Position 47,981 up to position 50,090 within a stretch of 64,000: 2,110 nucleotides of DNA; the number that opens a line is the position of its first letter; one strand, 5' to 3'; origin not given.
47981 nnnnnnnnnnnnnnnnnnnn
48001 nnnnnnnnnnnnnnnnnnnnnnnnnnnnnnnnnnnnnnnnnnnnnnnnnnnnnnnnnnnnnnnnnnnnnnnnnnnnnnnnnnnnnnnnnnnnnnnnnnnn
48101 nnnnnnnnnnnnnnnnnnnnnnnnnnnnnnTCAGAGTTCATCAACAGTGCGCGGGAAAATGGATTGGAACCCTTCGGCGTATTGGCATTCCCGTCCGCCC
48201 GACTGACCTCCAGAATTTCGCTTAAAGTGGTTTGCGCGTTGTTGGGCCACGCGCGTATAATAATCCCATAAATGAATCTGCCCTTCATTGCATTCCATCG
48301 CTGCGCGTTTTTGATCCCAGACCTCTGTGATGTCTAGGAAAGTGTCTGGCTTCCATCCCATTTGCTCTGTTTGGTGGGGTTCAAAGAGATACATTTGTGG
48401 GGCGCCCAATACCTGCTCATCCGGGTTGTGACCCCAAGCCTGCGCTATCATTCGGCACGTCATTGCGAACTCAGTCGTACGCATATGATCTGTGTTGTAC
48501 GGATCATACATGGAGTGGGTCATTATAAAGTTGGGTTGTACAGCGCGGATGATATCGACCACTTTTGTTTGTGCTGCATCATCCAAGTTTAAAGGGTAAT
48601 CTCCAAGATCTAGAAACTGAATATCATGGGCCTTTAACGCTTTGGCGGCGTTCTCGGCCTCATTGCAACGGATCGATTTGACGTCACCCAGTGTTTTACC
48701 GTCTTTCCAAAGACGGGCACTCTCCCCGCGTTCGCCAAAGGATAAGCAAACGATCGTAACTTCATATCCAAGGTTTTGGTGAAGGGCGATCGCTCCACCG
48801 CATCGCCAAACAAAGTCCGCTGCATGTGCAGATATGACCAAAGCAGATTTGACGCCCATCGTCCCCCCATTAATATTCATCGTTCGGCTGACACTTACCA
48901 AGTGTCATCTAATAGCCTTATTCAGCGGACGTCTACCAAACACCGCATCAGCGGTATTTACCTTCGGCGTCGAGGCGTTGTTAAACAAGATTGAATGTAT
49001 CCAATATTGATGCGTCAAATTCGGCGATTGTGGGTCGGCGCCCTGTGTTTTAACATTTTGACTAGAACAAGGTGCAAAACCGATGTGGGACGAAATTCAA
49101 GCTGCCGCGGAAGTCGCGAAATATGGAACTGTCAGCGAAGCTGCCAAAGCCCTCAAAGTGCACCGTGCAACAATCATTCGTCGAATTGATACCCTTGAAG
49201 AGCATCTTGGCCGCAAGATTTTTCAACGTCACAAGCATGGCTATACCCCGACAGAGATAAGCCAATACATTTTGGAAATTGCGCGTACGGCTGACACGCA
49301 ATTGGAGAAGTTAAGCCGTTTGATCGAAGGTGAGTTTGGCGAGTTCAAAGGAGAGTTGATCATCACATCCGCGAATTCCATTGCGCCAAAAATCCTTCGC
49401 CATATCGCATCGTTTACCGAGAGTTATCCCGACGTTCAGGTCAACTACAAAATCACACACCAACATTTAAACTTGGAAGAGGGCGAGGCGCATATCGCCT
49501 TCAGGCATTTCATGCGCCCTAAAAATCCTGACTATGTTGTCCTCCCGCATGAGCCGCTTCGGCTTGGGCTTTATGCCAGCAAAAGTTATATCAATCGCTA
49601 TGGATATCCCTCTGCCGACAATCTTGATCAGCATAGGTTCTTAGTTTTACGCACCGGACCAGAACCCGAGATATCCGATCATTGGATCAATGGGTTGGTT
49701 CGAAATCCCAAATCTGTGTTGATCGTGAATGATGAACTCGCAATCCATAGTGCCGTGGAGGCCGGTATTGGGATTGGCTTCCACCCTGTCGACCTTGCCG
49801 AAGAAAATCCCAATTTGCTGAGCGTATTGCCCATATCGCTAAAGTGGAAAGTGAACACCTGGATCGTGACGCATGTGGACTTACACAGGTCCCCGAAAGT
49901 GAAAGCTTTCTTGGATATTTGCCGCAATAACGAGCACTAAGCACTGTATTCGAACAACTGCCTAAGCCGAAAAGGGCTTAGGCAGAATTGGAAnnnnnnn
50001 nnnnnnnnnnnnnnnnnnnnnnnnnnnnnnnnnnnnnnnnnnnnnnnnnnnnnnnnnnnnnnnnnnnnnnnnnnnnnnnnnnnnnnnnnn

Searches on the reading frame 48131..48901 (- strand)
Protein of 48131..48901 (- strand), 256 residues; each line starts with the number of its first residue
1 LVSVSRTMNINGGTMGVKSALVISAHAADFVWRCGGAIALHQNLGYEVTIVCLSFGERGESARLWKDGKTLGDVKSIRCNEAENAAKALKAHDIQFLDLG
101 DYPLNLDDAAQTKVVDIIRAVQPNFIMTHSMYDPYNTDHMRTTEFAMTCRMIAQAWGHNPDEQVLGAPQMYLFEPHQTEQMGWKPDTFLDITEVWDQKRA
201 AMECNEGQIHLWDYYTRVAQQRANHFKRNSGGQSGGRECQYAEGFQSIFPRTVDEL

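Call 35: search_protein_families(library=pfam, proteins=[window:48131-48901:-], max_evalue=0.001)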
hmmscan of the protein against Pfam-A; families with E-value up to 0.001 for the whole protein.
window:48131-48901:- (256 aa): 1 family
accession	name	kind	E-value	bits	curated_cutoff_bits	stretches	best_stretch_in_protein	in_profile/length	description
PF02585.22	PIG-L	-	2.2e-25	90.1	28.2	1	21-148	1-127/129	GlcNAc-PI de-N-acetylase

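Call 78: search_protein_families(library=ncbifam, proteins=[window:48131-48901:-], max_evalue=0.00001)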
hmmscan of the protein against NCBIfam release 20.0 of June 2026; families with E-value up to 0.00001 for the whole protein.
window:48131-48901:- (256 aa): 3 families
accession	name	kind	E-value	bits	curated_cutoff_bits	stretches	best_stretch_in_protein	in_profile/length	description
TIGR04001.1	thiol_BshB1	equivalog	9.5e-20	71.3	182.5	1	20-214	4-184/226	bacillithiol biosynthesis deacetylase BshB1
TIGR04000.1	thiol_BshB2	equivalog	1.7e-14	54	195.25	1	20-211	3-187/217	bacillithiol biosynthesis deacetylase BshB2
TIGR03445.1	mycothiol_MshB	equivalog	3.9e-07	30.2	224.35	0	21-97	1-80/284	N-acetyl-1-D-myo-inositol-2-amino-2-deoxy-alpha-D-glucopyranoside deacetylase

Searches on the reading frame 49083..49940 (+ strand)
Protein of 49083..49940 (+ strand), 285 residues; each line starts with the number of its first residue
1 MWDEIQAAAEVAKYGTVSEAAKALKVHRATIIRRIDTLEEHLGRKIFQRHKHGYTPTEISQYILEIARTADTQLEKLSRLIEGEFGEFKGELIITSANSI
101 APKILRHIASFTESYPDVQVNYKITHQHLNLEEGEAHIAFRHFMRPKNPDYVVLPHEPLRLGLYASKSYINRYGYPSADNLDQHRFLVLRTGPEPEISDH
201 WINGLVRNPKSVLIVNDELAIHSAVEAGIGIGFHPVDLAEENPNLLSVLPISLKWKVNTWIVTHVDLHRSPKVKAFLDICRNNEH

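Call 35: search_protein_families(library=pfam, proteins=[window:49083-49940:+], max_evalue=0.001)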
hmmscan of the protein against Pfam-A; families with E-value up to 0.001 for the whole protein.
window:49083-49940:+ (285 aa): 4 families
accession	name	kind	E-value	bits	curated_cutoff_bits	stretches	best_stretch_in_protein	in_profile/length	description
PF03466.25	LysR_substrate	-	4.3e-23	82.2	28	1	87-282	3-206/209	LysR substrate binding domain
PF00126.33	HTH_1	-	1.7e-12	47.5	26.6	1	3-58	2-57/60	Bacterial regulatory helix-turn-helix protein, lysR family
PF13556.12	HTH_30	-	3e-06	27.4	27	1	15-45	13-43/59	PucR C-terminal helix-turn-helix domain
PF08279.18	HTH_11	-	0.00073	19.8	25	0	18-54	19-54/55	HTH domain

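Call 78: search_protein_families(library=ncbifam, proteins=[window:49083-49940:+], max_evalue=0.00001)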
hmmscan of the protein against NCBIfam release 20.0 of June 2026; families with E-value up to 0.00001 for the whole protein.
window:49083-49940:+ (285 aa): 35 families (the best 25 are shown)
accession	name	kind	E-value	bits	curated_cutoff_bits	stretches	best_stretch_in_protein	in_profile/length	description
NF040786.1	LysR_Sec_metab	equivalog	1.9e-17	63.3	250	1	5-127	6-129/298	selenium metabolism-associated LysR family transcriptional regulator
TIGR03339.1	phn_lysR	subfamily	7.7e-17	61.5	341.1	1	5-279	2-278/279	aminoethylphosphonate catabolism associated LysR family transcriptional regulator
NF008352.0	PRK11139.1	subfamily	5.8e-16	58.4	288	1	12-278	18-286/305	transcriptional regulator GcvA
NF053705.1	TransRegGltCGpos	equivalog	9.9e-15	54.5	350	1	6-144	7-149/300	glutamate biosynthesis transcriptional regulator GltC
NF040888.1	trans_reg_YafC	equivalog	3.9e-14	52.2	470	1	3-189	6-193/293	DNA-binding transcriptional regulator YafC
NF008722.0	PRK11716.1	equivalog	8.7e-14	51.2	246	1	9-281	10-291/293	HTH-type transcriptional activator IlvY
NF058504.1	TransRegCcpCBac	equivalog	1.5e-12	47.6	400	1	15-281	16-285/287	transcriptional regulator CcpC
NF007315.1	PRK09801.1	equivalog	3.2e-12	46.1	398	1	4-214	10-219/301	L-tartrate utilization transcriptional activator TtdR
NF011573.0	PRK14997.1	equivalog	5.7e-12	45.4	380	1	10-242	14-252/303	LysR family transcriptional regulator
NF045990.1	TransRegCbbRRhodb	equivalog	1.5e-11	43.9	450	1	5-232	11-245/304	LysR family regulator CbbR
TIGR03298.1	argP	subfamily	2.7e-11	43.1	273.55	1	4-242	5-246/292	ArgP/LysG family DNA-binding transcriptional regulator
NF045775.1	acetoin_reg_AlsR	exception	8.1e-11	41.9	430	1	18-281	19-289/290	acetoin biosynthesis transcriptional regulator AlsR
NF047520.1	trans_act_CidR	equivalog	8.8e-11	41.5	415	1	9-121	10-123/292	cidABC operon transcriptional activator CidR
NF007491.0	PRK10086.1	equivalog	3.2e-10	39.3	316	1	11-140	28-156/313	DNA-binding transcriptional regulator DsdC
NF008416.0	PRK11242.1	equivalog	4.3e-10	39.4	277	1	11-282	12-289/300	transcriptional regulator CynR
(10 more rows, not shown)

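Call 93: search_solved_structures(query=window:49083-49940:+, max_evalue=1e-8)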
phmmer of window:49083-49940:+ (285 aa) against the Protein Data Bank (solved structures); distinct sequences matched with E-value up to 1e-8: 4.
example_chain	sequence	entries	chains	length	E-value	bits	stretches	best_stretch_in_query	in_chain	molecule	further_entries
9hh1_A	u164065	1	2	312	4.1e-21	78.7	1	2-279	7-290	Transcriptional regulator, LysR family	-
3szp_A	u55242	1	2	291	1.6e-11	47.2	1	9-279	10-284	Transcriptional regulator, LysR family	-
3t1b_A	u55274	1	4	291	2.3e-11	46.7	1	9-279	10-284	Transcriptional regulator, LysR family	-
5z72_A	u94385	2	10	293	8.6e-09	38.3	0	12-280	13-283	CcpC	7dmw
